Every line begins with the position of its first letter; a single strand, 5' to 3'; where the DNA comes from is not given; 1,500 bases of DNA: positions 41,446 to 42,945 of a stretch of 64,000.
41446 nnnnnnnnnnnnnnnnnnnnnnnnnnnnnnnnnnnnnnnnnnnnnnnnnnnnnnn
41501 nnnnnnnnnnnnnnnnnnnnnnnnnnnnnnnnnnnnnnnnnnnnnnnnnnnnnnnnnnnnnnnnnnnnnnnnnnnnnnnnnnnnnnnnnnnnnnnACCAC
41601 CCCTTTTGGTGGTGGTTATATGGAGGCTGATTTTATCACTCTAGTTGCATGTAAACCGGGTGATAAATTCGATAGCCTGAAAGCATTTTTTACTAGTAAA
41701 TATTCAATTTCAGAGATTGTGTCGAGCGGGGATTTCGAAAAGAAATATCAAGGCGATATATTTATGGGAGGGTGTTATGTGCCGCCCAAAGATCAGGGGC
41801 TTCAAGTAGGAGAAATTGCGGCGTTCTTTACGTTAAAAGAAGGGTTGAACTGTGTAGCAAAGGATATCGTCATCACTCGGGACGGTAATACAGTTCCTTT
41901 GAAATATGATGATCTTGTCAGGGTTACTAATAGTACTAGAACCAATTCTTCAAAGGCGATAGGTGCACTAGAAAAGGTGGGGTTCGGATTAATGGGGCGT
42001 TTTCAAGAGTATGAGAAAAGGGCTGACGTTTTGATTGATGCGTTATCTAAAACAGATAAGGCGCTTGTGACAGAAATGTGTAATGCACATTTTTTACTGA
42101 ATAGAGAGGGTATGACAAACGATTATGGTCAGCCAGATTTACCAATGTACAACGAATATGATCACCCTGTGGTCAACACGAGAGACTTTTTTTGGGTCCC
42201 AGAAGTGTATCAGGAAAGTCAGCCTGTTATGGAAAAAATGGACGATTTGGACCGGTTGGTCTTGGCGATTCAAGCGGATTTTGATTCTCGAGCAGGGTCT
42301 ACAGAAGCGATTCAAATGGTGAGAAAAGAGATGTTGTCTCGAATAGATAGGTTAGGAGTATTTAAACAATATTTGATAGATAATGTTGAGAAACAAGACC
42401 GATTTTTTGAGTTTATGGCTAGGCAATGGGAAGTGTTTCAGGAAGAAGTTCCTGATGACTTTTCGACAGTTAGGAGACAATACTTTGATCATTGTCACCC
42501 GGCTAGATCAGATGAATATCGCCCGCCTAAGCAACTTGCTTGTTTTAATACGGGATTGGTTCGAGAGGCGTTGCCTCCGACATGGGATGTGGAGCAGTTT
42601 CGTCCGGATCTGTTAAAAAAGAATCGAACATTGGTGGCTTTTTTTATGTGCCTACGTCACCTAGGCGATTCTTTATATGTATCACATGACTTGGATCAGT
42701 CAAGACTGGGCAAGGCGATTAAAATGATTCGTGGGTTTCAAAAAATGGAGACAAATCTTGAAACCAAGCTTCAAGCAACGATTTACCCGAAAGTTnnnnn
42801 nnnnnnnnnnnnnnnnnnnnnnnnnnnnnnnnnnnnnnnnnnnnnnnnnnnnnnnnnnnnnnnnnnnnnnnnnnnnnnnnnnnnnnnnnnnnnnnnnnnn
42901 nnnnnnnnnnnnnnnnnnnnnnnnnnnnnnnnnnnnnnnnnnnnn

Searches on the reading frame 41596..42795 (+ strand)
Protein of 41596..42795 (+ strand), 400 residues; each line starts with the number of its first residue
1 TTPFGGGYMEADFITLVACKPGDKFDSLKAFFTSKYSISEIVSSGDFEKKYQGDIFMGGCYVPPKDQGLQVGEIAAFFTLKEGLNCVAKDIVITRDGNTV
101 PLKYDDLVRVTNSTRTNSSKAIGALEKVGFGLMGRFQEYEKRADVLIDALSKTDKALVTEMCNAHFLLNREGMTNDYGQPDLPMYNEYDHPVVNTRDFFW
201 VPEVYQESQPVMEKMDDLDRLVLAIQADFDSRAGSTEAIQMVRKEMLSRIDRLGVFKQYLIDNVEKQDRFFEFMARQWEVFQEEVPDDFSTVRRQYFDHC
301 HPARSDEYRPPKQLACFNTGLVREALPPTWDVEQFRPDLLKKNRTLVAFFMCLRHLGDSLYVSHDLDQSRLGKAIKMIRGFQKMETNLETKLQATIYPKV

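Call 37: search_protein_families(library=pfam, proteins=[window:41596-42795:+], max_evalue=10)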
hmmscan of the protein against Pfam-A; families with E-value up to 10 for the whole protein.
window:41596-42795:+ (400 aa): 1 family
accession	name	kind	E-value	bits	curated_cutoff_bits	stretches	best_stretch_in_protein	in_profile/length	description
PF24205.1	Antiholin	-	0.2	11.9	27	1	253-279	38-64/96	T4-like virus antiholin family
